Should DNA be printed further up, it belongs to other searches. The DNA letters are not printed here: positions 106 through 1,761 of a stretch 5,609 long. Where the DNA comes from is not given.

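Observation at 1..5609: Arn-like / Gtr-like lipid-carrier amino-sugar glycosylation module lacking the canonical flippase and formyl-protection enzymes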

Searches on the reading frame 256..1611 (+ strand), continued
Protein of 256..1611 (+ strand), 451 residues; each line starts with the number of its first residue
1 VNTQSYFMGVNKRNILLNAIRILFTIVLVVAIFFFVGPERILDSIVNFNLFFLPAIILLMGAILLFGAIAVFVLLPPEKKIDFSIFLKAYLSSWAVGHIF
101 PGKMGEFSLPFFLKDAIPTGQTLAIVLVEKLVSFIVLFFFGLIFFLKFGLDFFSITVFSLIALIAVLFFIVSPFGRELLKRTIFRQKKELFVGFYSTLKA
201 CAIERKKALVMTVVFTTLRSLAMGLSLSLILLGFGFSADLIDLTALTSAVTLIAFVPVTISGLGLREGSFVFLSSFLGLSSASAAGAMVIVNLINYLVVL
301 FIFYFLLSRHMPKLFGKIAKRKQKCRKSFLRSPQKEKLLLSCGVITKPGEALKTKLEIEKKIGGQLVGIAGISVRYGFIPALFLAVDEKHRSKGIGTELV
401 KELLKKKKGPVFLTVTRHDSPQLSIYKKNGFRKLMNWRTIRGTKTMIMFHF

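Call 43: search_protein_families(library=ncbifam, proteins=[L005:3898-4863:+, L005:4851-5951:+, L005:6893-8578:+, L005:11497-12432:+, L005:12416-13156:-, L005:13161-14120:-, L006:3530-4444:-, L006:4456-4833:-], max_evalue=0.00001)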
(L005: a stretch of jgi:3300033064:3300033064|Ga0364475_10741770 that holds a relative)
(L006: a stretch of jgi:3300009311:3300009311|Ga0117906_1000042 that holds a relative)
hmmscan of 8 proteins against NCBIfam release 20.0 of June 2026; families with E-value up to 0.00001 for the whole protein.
L005:3898-4863:+ (321 aa): 32 families (the best 25 are shown)
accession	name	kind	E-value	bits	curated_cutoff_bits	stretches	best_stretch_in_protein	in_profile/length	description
TIGR04180.1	EDH_00030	hypoth_equivalog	1e-77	261.2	475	1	8-297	1-296/297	NAD-dependent 4,6-dehydratase LegB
TIGR01181.1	dTDP_gluc_dehyt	equivalog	1.1e-48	166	365.1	1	8-317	2-318/321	dTDP-glucose 4,6-dehydratase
TIGR01179.1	galE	equivalog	1.4e-48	165.4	262.3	2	7-184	1-182/332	UDP-glucose 4-epimerase GalE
TIGR02197.1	heptose_epim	equivalog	5e-34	117.9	274.6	1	8-267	1-268/316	ADP-glyceromanno-heptose 6-epimerase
NF011728.1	PRK15181.1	equivalog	3.6e-28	98.6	760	1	5-310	15-337/348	Vi polysaccharide biosynthesis UDP-N-acetylglucosaminuronic acid C-4 epimerase TviC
TIGR01472.1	gmd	equivalog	1.3e-27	97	415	1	44-307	47-335/342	GDP-mannose 4,6-dehydratase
NF007956.0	PRK10675.1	subfamily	1.2e-23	83.8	394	1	7-181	2-183/338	UDP-glucose 4-epimerase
TIGR02622.1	CDP_4_6_dhtase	equivalog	2.9e-23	82.6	278.45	1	3-312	2-332/352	CDP-glucose 4,6-dehydratase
NF007582.0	PRK10217.1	equivalog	8.3e-23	81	698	1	6-311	2-332/355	dTDP-glucose 4,6-dehydratase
NF047922.1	GDPFucSynFcl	equivalog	1.1e-22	80.9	500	1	5-313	2-304/308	GDP-L-fucose synthase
NF008360.0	PRK11150.1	equivalog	1.3e-20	73.8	452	1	8-278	2-274/310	ADP-glyceromanno-heptose 6-epimerase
TIGR03466.1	HpnA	hypoth_equivalog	1.7e-20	73.2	367.65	1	7-275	2-263/327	hopanoid-associated sugar epimerase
NF007490.0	PRK10084.1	subfamily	2.2e-20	72.9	649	1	7-311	2-335/361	dTDP-glucose 4,6-dehydratase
NF042423.1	oxyalk_red_Shew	equivalog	2.9e-20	72.6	580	1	6-264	9-260/331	2-alkyl-3-oxoalkanoate reductase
NF042422.1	oxyalk_red_OleD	equivalog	6.1e-19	68.6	580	1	7-234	2-222/329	2-alkyl-3-oxoalkanoate reductase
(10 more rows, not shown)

L005:4851-5951:+ (366 aa): 20 families
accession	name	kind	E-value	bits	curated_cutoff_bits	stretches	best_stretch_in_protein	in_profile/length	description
TIGR04181.1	NHT_00031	hypoth_equivalog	2.1e-109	365.7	420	1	9-344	5-358/359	LegC family aminotransferase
TIGR03588.1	PseC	equivalog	4.3e-83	279.3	423.5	1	6-363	3-379/380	UDP-4-amino-4,6-dideoxy-N-acetyl-beta-L-altrosamine transaminase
NF008687.0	PRK11706.1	equivalog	3.6e-69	233.3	375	1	5-364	2-374/375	dTDP-4-amino-4,6-dideoxygalactose transaminase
NF008658.2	PRK11658.1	equivalog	6.3e-63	212.7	631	1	3-287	3-294/379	UDP-4-amino-4-deoxy-L-arabinose aminotransferase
TIGR04427.1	PLP_DesI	equivalog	6.4e-62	209.9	650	1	20-362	38-381/390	dTDP-4-dehydro-6-deoxyglucose aminotransferase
TIGR02379.1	ECA_wecE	subfamily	2.7e-57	194.3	434.85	1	5-267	2-272/376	dTDP-4-amino-4,6-dideoxy-D-glucose transaminase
NF011936.0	PRK15407.1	equivalog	4.1e-54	183.9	423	2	4-213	36-252/440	lipopolysaccharide biosynthesis protein RfbH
NF005817.0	PRK07683.1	equivalog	9.7e-12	44.3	575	1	70-156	109-201/387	aminotransferase A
NF005816.0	PRK07682.1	equivalog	7.9e-11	41.2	620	1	59-159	100-206/390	aminotransferase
NF004975.0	PRK06348.1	equivalog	3.1e-10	39.6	549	1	54-156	91-202/384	pyridoxal phosphate-dependent aminotransferase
NF041364.1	GntC_guanitoxin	equivalog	3.3e-10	39.4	415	1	67-156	77-174/356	guanitoxin biosynthesis PLP-dependent (S)-gamma-hydroxy-L-arginine cyclodehydratase GntC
NF006230.0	PRK08363.1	equivalog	7.3e-09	34.9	534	1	53-156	100-206/398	alanine aminotransferase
NF041091.1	asp_aminotase_Arch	equivalog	2.3e-08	33.3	550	1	55-155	92-199/376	aspartate aminotransferase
NF006569.0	PRK09082.1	subfamily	4.2e-08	32.7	420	1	38-160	79-207/386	methionine aminotransferase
NF004770.0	PRK06108.1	subfamily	1.1e-07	31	422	1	40-156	87-210/396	pyridoxal phosphate-dependent aminotransferase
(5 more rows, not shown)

L005:6893-8578:+ (561 aa): 2 families
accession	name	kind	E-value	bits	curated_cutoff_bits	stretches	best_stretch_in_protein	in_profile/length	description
NF041651.1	nodul_NodU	equivalog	1.9e-35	122.7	1000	1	266-534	266-531/556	nodulation protein NodU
TIGR00143.1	hypF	equivalog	1.9e-06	26.3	466.1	0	261-344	652-739/741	carbamoyltransferase HypF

L005:11497-12432:+ (311 aa): 9 families
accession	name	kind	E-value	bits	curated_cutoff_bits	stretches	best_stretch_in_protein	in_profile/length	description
TIGR03965.1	mycofact_glyco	equivalog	2.5e-25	89.3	280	2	3-107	74-181/467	mycofactocin biosynthesis glycosyltransferase MftF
NF041875.1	EPS_EpsD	equivalog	5.3e-21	75.4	370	1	5-106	1-105/325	exopolysaccharide biosynthesis glycosyltransferase EpsD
NF038299.1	EPS_HpsN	equivalog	2.2e-19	69.6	425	1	3-123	1-124/317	hormogonium polysaccharide biosynthesis glycosyltransferase HpsN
NF050050.1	ProtGlycPglI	equivalog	1.7e-10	40.8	500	1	2-103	1-106/306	GalNAc(5)-diNAcBac-PP-undecaprenol beta-1,3-glucosyltransferase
NF047683.1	TeichurnBiosyTuaG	equivalog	2.9e-09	36.9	400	1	2-102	5-108/252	teichuronic acid biosynthesis protein TuaG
NF041394.1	GtaseAglG_Halo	equivalog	1.7e-08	34.1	440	1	4-127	2-131/304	glucosyl-dolichyl phosphate glucuronosyltransferase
TIGR04283.1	glyco_like_mftF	equivalog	4.7e-07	29.6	182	1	5-177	1-173/221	TIGR04283 family arsenosugar biosynthesis glycosyltransferase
TIGR03937.1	PgaC_IcaA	equivalog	1e-06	28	422.3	0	3-116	45-161/407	poly-beta-1,6-N-acetyl-D-glucosamine synthase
NF007482.0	PRK10073.1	equivalog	1.4e-06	27.6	423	1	2-99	5-104/334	glycosyltransferase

L005:12416-13156:- (246 aa): 26 families (the best 25 are shown)
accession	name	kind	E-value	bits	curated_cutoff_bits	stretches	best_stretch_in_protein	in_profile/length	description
TIGR01208.1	rmlA_long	equivalog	3.3e-68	230.1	320.25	1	2-244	1-244/353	glucose-1-phosphate thymidylyltransferase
TIGR01207.1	rmlA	equivalog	1.9e-61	207.7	360.65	1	2-240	1-241/286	glucose-1-phosphate thymidylyltransferase RfbA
NF012024.0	PRK15480.1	equivalog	5.5e-53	180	588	1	2-235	5-240/292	glucose-1-phosphate thymidylyltransferase RfbA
TIGR03992.1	Arch_glmU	subfamily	1.8e-46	158.8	292.1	1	1-244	1-237/393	bifunctional sugar-1-phosphate nucleotidylyltransferase/acetyltransferase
NF041313.1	UDPGP_AglF_Halo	equivalog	5.3e-44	150.4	400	1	1-233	1-232/234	UTP--glucose-1-phosphate uridylyltransferase AglF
TIGR01099.1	galU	equivalog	7e-32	111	326.8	2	73-227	94-257/261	UTP--glucose-1-phosphate uridylyltransferase GalU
NF041173.1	Sug_nt_acttase_Thmprot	equivalog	5.1e-29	101.4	600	1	1-241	1-234/405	bifunctional sugar-1-phosphate nucleotidylyltransferase/acetyltransferase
NF045761.1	NAMPUrTaseMurU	equivalog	4.3e-26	92.2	250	1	1-231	1-223/226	N-acetylmuramate alpha-1-phosphate uridylyltransferase MurU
NF052502.1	man1P_GTase_Rv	exception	5.6e-23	81.4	440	1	3-235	3-230/352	mannose-1-phosphate guanylyltransferase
NF009928.0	PRK13389.1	equivalog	1.6e-15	57.1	548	1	2-55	10-63/302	UTP--glucose-1-phosphate uridylyltransferase GalU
NF007516.0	PRK10122.1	equivalog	5.5e-13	48.7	534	1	2-56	5-59/297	UTP--glucose-1-phosphate uridylyltransferase GalF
TIGR02091.1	glgC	equivalog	2e-12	46.8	424.9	1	3-232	3-256/364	glucose-1-phosphate adenylyltransferase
TIGR02623.1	G1P_cyt_trans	equivalog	2.4e-12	46.9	300.25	0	93-241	113-247/255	glucose-1-phosphate cytidylyltransferase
TIGR01105.1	galF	equivalog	5.7e-12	45.4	659.2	1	2-56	5-59/297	GalU regulator GalF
NF003670.0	PRK05293.1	equivalog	1.2e-11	44.2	470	1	3-234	7-257/382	glucose-1-phosphate adenylyltransferase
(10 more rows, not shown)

L005:13161-14120:- (319 aa): 28 families (the best 25 are shown)
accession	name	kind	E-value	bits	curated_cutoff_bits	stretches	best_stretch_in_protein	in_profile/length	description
TIGR01181.1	dTDP_gluc_dehyt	equivalog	1.6e-131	438.2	365.1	1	2-316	1-321/321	dTDP-glucose 4,6-dehydratase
NF007490.0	PRK10084.1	subfamily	7e-91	304.9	649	1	1-314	1-342/361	dTDP-glucose 4,6-dehydratase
NF007582.0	PRK10217.1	equivalog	2e-85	287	698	1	2-317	3-342/355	dTDP-glucose 4,6-dehydratase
TIGR04180.1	EDH_00030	hypoth_equivalog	2.9e-44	151.3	475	1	4-271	2-269/297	NAD-dependent 4,6-dehydratase LegB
TIGR01179.1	galE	equivalog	1.5e-35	122.6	262.3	1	2-309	1-328/332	UDP-glucose 4-epimerase GalE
TIGR02622.1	CDP_4_6_dhtase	equivalog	1.6e-27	96.6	278.45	1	2-308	6-332/352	CDP-glucose 4,6-dehydratase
TIGR02197.1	heptose_epim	equivalog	1.2e-26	93.6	274.6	1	3-308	1-315/316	ADP-glyceromanno-heptose 6-epimerase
NF011728.1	PRK15181.1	equivalog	6.2e-25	87.9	760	1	3-309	18-340/348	Vi polysaccharide biosynthesis UDP-N-acetylglucosaminuronic acid C-4 epimerase TviC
TIGR03466.1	HpnA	hypoth_equivalog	1.8e-21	76.4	367.65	1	1-237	1-227/327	hopanoid-associated sugar epimerase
TIGR01472.1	gmd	equivalog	2.1e-20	73.2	415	1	4-268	4-276/342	GDP-mannose 4,6-dehydratase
NF008872.0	PRK11908.1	equivalog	1.1e-19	70.7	294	1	1-309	2-338/349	bifunctional UDP-4-keto-pentose/UDP-xylose synthase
NF007956.0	PRK10675.1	subfamily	4.6e-17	62.2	394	1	1-157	1-159/338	UDP-glucose 4-epimerase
NF042422.1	oxyalk_red_OleD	equivalog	2.9e-16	59.8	580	1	1-258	1-251/329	2-alkyl-3-oxoalkanoate reductase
NF052578.1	StrlDmthSdmBMthl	equivalog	2e-14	54.1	600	1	1-243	1-232/328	sterol demethylase protein SdmB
TIGR03589.1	PseB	equivalog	2e-14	53.3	407.75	1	3-236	7-224/324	UDP-N-acetylglucosamine 4,6-dehydratase (inverting)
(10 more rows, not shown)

L006:3530-4444:- (304 aa): 7 families
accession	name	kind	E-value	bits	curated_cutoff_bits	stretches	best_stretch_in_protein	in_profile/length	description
TIGR00639.1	PurN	equivalog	1.2e-12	47.8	150.1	1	130-227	70-170/192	phosphoribosylglycinamide formyltransferase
NF005755.0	PRK07579.1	equivalog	1.7e-12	47.7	238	1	132-255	60-181/245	dTDP-4-amino-4,6-dideoxyglucose formyltransferase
TIGR00460.1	fmt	equivalog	1.9e-11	43.7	201.5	1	115-225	54-168/315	methionyl-tRNA formyltransferase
NF005414.0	PRK06988.1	equivalog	8.8e-11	41.3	316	1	118-220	55-161/311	formyltransferase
NF005998.1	PRK08125.1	equivalog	3e-08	32.5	777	1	131-254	67-193/649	bifunctional UDP-4-amino-4-deoxy-L-arabinose formyltransferase/UDP-glucuronic acid oxidase ArnA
TIGR00655.1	PurU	equivalog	5.2e-07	29.6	285.95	1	128-228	149-252/280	formyltetrahydrofolate deformylase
NF004684.0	PRK06027.1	subfamily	4.9e-06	26.4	223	1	129-228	155-257/286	formyltetrahydrofolate deformylase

L006:4456-4833:- (125 aa): 1 family
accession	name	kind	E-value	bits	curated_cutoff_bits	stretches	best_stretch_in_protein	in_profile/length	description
TIGR01575.1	rimI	equivalog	3e-07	30.6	86.4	1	37-108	40-115/132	ribosomal protein S18-alanine N-acetyltransferase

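Call 45: find_related_loci(query=A1, collection=genome_contigs, flank=10000)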
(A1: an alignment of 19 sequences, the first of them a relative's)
Query A1 (498 aa) in genome_contigs; peptide patterns used: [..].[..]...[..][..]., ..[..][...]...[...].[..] (x = any residue, [..] = any of these).
52 stretches matched a pattern; 21 encode a relative of the query (tblastn E <= 1e-3); 21 distinct loci.
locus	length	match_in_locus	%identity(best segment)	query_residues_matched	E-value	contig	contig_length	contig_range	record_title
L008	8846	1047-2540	100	1-498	0e+0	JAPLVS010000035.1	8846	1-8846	MAG: Candidatus Iainarchaeum archaeon isolate LacPavin_0920_SED3_MAG_48_10 LacPavin_0920_SED3_scaffold_1524314, whole ge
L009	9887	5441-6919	71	1-498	0e+0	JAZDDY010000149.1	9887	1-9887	MAG: Candidatus Iainarchaeum archaeon isolate MEGAHIT-group-0.114 k141_3190874, whole genome shotgun sequence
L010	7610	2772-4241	61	2-494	0e+0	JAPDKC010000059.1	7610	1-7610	MAG: archaeon isolate S5B6_HD70 c_000000002115, whole genome shotgun sequence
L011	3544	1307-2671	64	35-494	0e+0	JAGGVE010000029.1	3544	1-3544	MAG: Candidatus Iainarchaeum archaeon isolate AUK092 PB_MBMC_046_c_000000000001, whole genome shotgun sequence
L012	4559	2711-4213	43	1-495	2e-114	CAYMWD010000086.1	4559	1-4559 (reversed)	MAG TPA_asm: uncultured archaeon isolate SRP178699_co1_12 genome assembly, contig: NODE_28638_length_4559_cov_4.501110,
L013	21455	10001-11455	43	9-496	1e-111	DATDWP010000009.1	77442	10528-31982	MAG TPA_asm: archaeon isolate SMAG_U8115 k141_1249389, whole genome shotgun sequence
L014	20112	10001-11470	42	8-496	3e-99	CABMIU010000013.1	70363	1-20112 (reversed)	uncultured archaeon isolate LFW-281_4 genome assembly, contig: LFW2814_20, whole genome shotgun sequence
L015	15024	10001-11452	41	9-496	4e-90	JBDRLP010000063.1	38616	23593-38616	MAG: Candidatus Iainarchaeum archaeon isolate MEGAHIT-group-1.784 k141_2565095, whole genome shotgun sequence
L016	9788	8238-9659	38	19-494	3e-86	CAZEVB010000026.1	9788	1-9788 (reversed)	MAG TPA_asm: uncultured archaeon isolate SRP178699_co2_64 genome assembly, contig: NODE_7046_length_9788_cov_7.627145, w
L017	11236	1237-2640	37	12-496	3e-83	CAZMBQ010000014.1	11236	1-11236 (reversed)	MAG TPA_asm: uncultured archaeon isolate SRP141376_co2_348 genome assembly, contig: NODE_11059_length_11236_cov_3.571058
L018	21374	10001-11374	37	33-494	7e-77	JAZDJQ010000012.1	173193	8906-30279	MAG: Candidatus Iainarchaeum archaeon isolate MEGAHIT-group-0.495 k141_17491875, whole genome shotgun sequence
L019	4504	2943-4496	33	12-498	7e-73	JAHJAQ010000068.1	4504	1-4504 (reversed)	MAG: Candidatus Micrarchaeota archaeon isolate Modern_marine.mb.22 Modern_marine.mb.22_k141_1159853, whole genome shotgu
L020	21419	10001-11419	36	7-494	1e-72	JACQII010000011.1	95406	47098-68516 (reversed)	MAG: Candidatus Aenigmatarchaeota archaeon isolate NC_groundwater_1121_Ag_S-0.1um_63_48 S_p1_S3_coassembly_k141_1742041,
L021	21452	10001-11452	34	7-493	5e-70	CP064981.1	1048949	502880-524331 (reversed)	MAG: Candidatus Iainarchaeum archaeon isolate Fred_18-Q3-R57-64_BAT3C.431 chromosome, complete genome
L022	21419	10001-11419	35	6-495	1e-69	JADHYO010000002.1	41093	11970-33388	MAG: Candidatus Aenigmatarchaeota archaeon isolate BS750m-G81 BS-750m-C873, whole genome shotgun sequence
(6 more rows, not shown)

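Call 47: search_protein_representatives(protein=window:256-1611:+)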
Query: 451 residues. Proteins with E-value up to 0.001 (for the whole library): 1512; up to 1e-10: 525; up to 1e-30: 25. The best 150 are listed.
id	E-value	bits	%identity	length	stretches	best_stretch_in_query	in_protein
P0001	2.1e-274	926.5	100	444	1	8-451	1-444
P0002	8.6e-105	367.7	61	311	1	11-317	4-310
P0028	7.5e-98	344.9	44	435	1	14-451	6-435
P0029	7.5e-76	272.4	37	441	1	11-450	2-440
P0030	1.8e-44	169.0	35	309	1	17-312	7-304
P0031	4.4e-42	161.1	30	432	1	18-451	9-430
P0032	5.6e-38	147.6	35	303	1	14-307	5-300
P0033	6.7e-35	137.5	31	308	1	16-311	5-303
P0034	2.2e-34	135.8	28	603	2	11-274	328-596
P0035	4.0e-34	134.9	33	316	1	18-310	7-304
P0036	6.6e-34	134.2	34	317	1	20-319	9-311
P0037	1.4e-33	133.1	34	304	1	20-308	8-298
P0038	2.3e-33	132.4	35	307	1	13-303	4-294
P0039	9.2e-33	130.4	30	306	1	19-309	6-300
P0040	1.7e-32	129.6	32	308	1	22-306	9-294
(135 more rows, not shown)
